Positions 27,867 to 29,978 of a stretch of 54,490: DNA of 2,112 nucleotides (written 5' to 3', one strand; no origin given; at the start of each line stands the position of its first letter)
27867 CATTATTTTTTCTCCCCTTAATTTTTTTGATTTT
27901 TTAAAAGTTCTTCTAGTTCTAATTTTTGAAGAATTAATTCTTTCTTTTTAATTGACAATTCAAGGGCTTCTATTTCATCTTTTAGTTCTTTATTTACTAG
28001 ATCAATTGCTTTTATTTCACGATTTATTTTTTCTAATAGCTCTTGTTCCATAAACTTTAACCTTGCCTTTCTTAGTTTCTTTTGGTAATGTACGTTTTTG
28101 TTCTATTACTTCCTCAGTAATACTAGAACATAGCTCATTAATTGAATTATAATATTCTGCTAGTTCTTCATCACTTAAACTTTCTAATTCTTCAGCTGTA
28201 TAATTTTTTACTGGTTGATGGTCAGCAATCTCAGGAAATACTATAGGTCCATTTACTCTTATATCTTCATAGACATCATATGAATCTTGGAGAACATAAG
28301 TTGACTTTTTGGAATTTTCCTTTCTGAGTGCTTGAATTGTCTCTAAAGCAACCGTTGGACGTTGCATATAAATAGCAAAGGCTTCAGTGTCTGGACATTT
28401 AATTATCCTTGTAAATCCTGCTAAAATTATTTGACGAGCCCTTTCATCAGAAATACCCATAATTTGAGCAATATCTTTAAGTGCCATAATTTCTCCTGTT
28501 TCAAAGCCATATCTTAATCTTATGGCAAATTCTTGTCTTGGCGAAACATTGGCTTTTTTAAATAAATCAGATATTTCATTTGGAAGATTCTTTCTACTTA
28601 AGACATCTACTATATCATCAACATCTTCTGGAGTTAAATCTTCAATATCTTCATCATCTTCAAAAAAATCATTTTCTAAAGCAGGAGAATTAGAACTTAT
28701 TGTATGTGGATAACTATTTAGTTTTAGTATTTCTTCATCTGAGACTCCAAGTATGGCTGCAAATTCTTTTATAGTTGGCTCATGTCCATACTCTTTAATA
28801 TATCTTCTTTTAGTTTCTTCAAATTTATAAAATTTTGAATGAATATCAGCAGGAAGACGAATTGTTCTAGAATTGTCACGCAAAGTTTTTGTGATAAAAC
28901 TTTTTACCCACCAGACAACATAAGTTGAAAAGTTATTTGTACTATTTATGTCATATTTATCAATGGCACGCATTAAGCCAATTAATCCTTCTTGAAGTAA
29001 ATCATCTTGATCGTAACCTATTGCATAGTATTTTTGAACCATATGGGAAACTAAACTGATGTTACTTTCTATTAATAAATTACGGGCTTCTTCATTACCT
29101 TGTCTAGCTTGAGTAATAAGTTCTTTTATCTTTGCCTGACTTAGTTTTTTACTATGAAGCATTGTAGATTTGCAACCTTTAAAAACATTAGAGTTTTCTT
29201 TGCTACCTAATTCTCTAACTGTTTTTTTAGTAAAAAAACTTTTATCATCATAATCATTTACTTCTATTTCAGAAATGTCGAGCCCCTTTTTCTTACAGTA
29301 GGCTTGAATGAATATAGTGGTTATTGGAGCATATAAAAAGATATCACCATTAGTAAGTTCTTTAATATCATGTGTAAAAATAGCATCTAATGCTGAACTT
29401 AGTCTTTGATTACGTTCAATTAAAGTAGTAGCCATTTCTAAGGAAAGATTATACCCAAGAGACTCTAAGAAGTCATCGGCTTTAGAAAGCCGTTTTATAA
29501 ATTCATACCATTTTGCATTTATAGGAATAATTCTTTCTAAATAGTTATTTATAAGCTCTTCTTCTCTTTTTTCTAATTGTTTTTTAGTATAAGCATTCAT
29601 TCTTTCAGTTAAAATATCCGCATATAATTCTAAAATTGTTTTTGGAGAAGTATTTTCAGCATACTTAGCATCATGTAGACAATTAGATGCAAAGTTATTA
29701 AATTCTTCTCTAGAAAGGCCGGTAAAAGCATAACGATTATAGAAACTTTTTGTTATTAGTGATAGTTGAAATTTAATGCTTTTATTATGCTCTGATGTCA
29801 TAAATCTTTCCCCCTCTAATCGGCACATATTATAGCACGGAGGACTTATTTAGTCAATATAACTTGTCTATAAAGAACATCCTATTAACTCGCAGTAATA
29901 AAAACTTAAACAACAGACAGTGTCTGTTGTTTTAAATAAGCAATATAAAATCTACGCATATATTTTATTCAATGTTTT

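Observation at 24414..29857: Three full-length RpoD-like sigma-70 genes plus a dead fourth copy, arranged head to tail in one transcription unit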

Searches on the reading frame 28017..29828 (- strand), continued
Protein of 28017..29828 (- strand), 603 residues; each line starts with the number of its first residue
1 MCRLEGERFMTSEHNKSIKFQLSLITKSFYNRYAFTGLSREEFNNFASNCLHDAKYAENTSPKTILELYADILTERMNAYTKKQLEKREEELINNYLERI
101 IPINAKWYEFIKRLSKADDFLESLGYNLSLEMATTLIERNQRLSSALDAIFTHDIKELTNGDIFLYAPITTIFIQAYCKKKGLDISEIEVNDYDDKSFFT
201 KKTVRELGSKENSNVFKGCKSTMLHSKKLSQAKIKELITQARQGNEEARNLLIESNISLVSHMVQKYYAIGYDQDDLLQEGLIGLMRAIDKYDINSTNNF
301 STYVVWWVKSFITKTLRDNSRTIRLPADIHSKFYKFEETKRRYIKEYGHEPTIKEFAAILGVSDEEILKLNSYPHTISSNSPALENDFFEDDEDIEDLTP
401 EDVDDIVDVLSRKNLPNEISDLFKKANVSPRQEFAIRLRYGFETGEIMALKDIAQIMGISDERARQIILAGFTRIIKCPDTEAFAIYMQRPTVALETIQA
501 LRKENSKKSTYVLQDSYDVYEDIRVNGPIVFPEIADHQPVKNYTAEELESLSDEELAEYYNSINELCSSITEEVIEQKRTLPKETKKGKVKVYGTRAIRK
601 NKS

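Call 69: find_encoding_contigs(protein=P0339, flank=10000, max_places=2)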
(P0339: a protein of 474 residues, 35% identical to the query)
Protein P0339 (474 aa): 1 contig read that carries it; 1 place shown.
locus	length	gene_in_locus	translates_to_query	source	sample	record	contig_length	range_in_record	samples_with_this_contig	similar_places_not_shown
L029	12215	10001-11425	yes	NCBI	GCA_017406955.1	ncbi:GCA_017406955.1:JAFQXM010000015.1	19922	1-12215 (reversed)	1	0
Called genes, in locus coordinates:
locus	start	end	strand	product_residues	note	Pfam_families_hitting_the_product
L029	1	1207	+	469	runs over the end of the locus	PF01943:Polysacc_synt, PF13440:Polysacc_synt_3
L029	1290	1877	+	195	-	-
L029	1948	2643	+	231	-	PF04542:Sigma70_r2, PF04545:Sigma70_r4, PF01381:HTH_3 (weak)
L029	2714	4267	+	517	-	PF16403:Bact_surface_Ig-like, PF01522:Polysacc_deac_1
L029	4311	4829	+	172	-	PF09419:PGP_phosphatase (faint), PF08282:Hydrolase_3 (weak), PF13419:HAD_2 (weak), PF00702:Hydrolase, PF13242:Hydrolase_like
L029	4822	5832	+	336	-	PF02421:FeoB_N (faint), PF08477:Roc (faint), PF00071:Ras (faint), PF03193:RsgA_GTPase, PF04548:AIG1 (faint), PF12775:AAA_7 (faint), PF01926:MMR_HSR1, PF21516:YqeH-like_C (weak)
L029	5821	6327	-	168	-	PF20122:DUF6512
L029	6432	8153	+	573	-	PF01807:Zn_ribbon_DnaG, PF08275:DNAG_N, PF01751:Toprim, PF13155:Toprim_2, PF13362:Toprim_3 (weak), PF13662:Toprim_4, PF10410:DnaB_bind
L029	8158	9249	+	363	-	PF03979:Sigma70_r1_1, PF00140:Sigma70_r1_2, PF04542:Sigma70_r2, PF04539:Sigma70_r3, PF04545:Sigma70_r4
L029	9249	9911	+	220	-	PF06325:PrmA (weak), PF12847:Methyltransf_18, PF04816:TrmK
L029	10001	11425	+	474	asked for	PF00140:Sigma70_r1_2, PF04542:Sigma70_r2, PF04545:Sigma70_r4 (weak)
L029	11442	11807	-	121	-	PF12670:DUF3792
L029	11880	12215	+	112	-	PF04239:DUF421 (weak)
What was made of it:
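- A Bacilli MAG has canonical dnaG-sigA-trmK with an RpoD-like paralogue next to it (call 69).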

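Call 73: search_protein_families(library=ncbifam, proteins=[P0312, P0339], max_evalue=1e-30)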
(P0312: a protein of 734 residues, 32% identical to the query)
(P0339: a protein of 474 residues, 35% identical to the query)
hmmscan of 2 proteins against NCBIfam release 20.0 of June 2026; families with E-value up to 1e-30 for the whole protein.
P0312 (734 aa): 28 families (the best 25 are shown)
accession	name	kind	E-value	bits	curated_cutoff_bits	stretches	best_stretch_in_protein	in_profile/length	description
NF006666.0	PRK09210.1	equivalog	3.1e-103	346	572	1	63-428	12-369/370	RNA polymerase sigma factor RpoD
NF004208.0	PRK05658.1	equivalog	3.4e-96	323.7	555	1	189-429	391-630/631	RNA polymerase sigma factor RpoD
NF004561.0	PRK05901.1-3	equivalog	2.2e-86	291.1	582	1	191-429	300-537/537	RNA polymerase sigma factor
TIGR02393.1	RpoD_Cterm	equivalog_domain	1.9e-84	283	354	1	192-428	2-237/238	RNA polymerase sigma factor RpoD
NF005920.0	PRK07921.1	subfamily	4.3e-82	275.7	464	1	191-427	91-326/328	RNA polymerase sigma factor SigB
NF041931.2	MzaA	equivalog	1.5e-81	275.3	800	1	192-436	477-725/726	MZA anti-phage system associated sigma-70 family RNA polymerase sigma factor MzaA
TIGR02997.1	Sig70-cyanoRpoD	subfamily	7.1e-81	271.7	384.5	1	189-415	73-297/298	RNA polymerase sigma factor, RpoD/SigA family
TIGR02394.1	rpoS_proteo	equivalog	1.5e-78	264.2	378.7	1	155-417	11-272/285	RNA polymerase sigma factor RpoS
NF004560.0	PRK05901.1-1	equivalog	4.5e-78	263.6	711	1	192-429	280-516/516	RNA polymerase sigma factor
NF005643.0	PRK07406.1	equivalog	1e-76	258.6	500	1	189-427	159-395/397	RNA polymerase sigma factor RpoD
NF004562.0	PRK05901.1-4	equivalog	1.6e-76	258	779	1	191-436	317-561/571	RNA polymerase sigma factor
NF004207.0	PRK05657.1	equivalog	2.2e-75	254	394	1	116-417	17-315/329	RNA polymerase sigma factor RpoS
NF005785.0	PRK07598.1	equivalog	1.2e-65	222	554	1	191-429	176-412/415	RNA polymerase sigma factor SigC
NF005642.0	PRK07405.1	subfamily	2.3e-64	217.6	524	1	186-427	78-315/318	RNA polymerase sigma factor SigD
NF004615.0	PRK05949.1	subfamily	1.7e-62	211.3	530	1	189-419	90-318/327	RNA polymerase sigma factor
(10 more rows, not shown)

P0339 (474 aa): 21 families
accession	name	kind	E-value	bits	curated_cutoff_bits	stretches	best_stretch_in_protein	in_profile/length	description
NF006666.0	PRK09210.1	equivalog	3e-69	234.1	572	1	21-236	33-244/370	RNA polymerase sigma factor RpoD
NF004208.0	PRK05658.1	equivalog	3.7e-68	231.1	555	1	26-235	296-503/631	RNA polymerase sigma factor RpoD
NF041931.2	MzaA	equivalog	1.1e-65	222.9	800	1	30-235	400-586/726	MZA anti-phage system associated sigma-70 family RNA polymerase sigma factor MzaA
TIGR02393.1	RpoD_Cterm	equivalog_domain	3.3e-63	213.5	354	1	125-386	1-226/238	RNA polymerase sigma factor RpoD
TIGR02997.1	Sig70-cyanoRpoD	subfamily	2e-61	207.9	384.5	1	121-237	71-187/298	RNA polymerase sigma factor, RpoD/SigA family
NF005643.0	PRK07406.1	equivalog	3.4e-59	200.9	500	1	122-235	158-271/397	RNA polymerase sigma factor RpoD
NF004565.0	PRK05901.2-3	equivalog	1.8e-58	198.6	484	1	21-249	147-374/501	RNA polymerase sigma factor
TIGR02394.1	rpoS_proteo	equivalog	1.4e-57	195.4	378.7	1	84-239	10-161/285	RNA polymerase sigma factor RpoS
NF005920.0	PRK07921.1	subfamily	5.8e-55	186.6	464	1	121-236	87-202/328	RNA polymerase sigma factor SigB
NF004207.0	PRK05657.1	equivalog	2.1e-54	185.1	394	1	82-239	51-204/329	RNA polymerase sigma factor RpoS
NF004561.0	PRK05901.1-3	equivalog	4.2e-52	178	582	1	120-235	295-410/537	RNA polymerase sigma factor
NF004560.0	PRK05901.1-1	equivalog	1.9e-51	175.7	711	1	120-235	274-389/516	RNA polymerase sigma factor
NF004566.0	PRK05901.2-4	equivalog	4.2e-51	174.5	531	1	92-378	160-421/448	RNA polymerase sigma factor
NF004562.0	PRK05901.1-4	equivalog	1.4e-50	172.4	779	1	122-235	314-427/571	RNA polymerase sigma factor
NF005642.0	PRK07405.1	subfamily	3.7e-47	161.1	524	1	120-235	78-193/318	RNA polymerase sigma factor SigD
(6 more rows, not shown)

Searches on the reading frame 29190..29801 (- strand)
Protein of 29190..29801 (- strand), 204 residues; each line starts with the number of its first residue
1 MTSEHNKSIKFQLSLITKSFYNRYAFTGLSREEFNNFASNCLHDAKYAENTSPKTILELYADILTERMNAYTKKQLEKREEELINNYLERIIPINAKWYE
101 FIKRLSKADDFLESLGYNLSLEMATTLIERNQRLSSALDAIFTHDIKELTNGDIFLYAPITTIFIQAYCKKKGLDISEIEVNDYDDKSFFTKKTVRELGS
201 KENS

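Call 45: find_homologous_proteins(query=A4, max_evalue=0.001)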
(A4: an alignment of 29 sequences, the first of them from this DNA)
Query A4 (29 sequences): 5497 candidates shared short words with the query, none scored E <= 0.001.
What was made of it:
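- Tried and rejected: find_homologous_proteins with the N-domain alignment A4 (call 45).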

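Call 72: search_solved_structures(query=A4, max_evalue=10)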
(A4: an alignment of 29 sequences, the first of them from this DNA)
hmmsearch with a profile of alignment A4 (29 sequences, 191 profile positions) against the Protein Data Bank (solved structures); distinct sequences matched with E-value up to 10: 8.
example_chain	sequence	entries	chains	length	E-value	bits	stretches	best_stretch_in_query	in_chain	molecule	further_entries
8fmw_C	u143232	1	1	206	0.035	16.9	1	60-112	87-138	30S ribosomal protein S3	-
5cwb_A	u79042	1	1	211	0.16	14.7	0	15-81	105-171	Designed helical repeat protein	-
5jxd_A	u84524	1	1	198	0.25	14.1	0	61-167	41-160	Tumor necrosis factor alpha-induced protein 8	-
7mwr_B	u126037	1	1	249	0.53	13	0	15-82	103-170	LHD101B4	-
7ssa_D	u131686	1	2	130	0.82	12.4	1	48-106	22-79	Histone H2B.1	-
4kud_D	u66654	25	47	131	0.83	12.4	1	48-106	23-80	Histone H2B.1 | Histone H2B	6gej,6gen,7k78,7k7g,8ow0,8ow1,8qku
8qz0_H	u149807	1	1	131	0.84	12.4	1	48-106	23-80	Histone H2B.1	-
8f5h_A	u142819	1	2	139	5.8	9.6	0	45-93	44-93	S2hlx_EX_19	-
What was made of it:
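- Tried and rejected: No PDB sequence match (call 72).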

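Call 83: predict_structure(protein=window:29190-29801:-)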
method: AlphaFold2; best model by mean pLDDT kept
length: 204 residues; sequences in the alignment: 1
mean_pLDDT: 53.0   pTM: 0.41
mean pLDDT of the five models: 53.0, 44.3, 41.7, 41.6, 41.5
residues with pLDDT >= 90: 11; 70-90: 50; 50-70: 18; < 50: 125
segments of 3 or more residues with pLDDT < 50: 79-174, 176-204
pLDDT, mean of each block of 10 residues (from residue 1): 70 83 69 88 88 85 84 59 38 35 36 37 39 36 33 35 43 41 34 34 34
secondary structure, 60 per line:
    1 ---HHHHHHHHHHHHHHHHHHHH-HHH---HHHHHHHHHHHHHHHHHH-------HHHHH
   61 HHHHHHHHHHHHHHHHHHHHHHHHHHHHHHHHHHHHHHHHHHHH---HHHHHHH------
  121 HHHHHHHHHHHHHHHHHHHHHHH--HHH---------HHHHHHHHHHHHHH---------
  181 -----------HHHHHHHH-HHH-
elements in order: H4-23 H31-48 H56-104 H108-114 H121-143 H158-171 H192-199
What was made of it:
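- Tried and rejected: The single-sequence AF2 model is poor (pLDDT 53, call 83).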

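Call 89: fold_search(model_id=the predicted structure, library=pdb)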
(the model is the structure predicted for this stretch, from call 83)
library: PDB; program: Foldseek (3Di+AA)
matches with E <= 10: 54; with E <= 0.001: 0
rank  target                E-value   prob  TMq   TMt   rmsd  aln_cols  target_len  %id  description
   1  6tz4_02               7.9e-02  0.51  0.22  0.24  31.9       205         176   12  CryoEM reconstruction of membrane-bound ESCRT-III filament composed of CHMP1B+IST1 (right-handed) (released 2020-04-08)
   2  7o3w_A                1.5e+00  0.08  0.18  0.17  33.1       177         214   18  Structural basis for VIPP1 oligomerization and maintenance of thylakoid membrane integrity (released 2021-06-30)
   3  6gdj_B                1.9e+00  0.38  0.21  0.48   5.7        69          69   16  Crystal structure of Mto2 twin-cysteine dimerisation domain (released 2019-05-01)
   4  7zcg_B                1.9e+00  0.18  0.26  0.33  25.1       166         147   12  CHMP2A-CHMP3 heterodimer (430 Angstrom diameter) (released 2023-01-18)
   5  9k80_A                1.9e+00  0.12  0.22  0.19  19.8       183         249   15  Cryo-EM structure of designed zinc-induced filament Fiber-n6-Zn1-HEHE-5 (released 2025-10-29)
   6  7o3x_A                3.0e+00  0.06  0.17  0.17  33.0       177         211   18  Structural basis for VIPP1 oligomerization and maintenance of thylakoid membrane integrity (released 2021-06-30)
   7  6gdj_A                3.2e+00  0.28  0.21  0.47   5.7        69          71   16  Crystal structure of Mto2 twin-cysteine dimerisation domain (released 2019-05-01)
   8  8qhx                  3.8e+00  0.04  0.16  0.16  42.1       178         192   16  280A Vipp1 H1-6 helical tubes in the presence of EPL (released 2024-09-18)
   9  4noo_B                4.2e+00  0.28  0.26  0.47   6.1        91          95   10  Molecular mechanism for self-protection against type VI secretion system in Vibrio cholerae (released 2014-04-09)
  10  3jc1_Ab               4.2e+00  0.08  0.23  0.27  29.3       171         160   12  Electron cryo-microscopy of the IST1-CHMP1B ESCRT-III copolymer (released 2015-12-16)
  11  7abk                  4.2e+00  0.04  0.18  0.18  38.0       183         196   14  Helical structure of PspA (released 2021-08-04)
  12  8wk3_F                4.2e+00  0.02  0.11  0.11  14.8       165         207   14  Cryo-EM structure of the proximal rod-export apparatus and FlgF within the motor-hook complex in the CW state (released 2024-09-04)
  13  9eom                  4.5e+00  0.04  0.18  0.17  41.9       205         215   15  250A Vipp1 dL10Ala helical tubes in the presence of EPL (released 2024-10-16)
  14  2ch7_A                4.5e+00  0.04  0.19  0.14  47.1       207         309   16  Crystal structure of the cytoplasmic domain of a bacterial chemoreceptor from Thermotoga maritima (released 2006-04-18)
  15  6vab_B                4.5e+00  0.03  0.13  0.10  16.6       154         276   17  Mouse retromer sub-structure: VPS35/VPS35 flat dimer (released 2020-02-19)
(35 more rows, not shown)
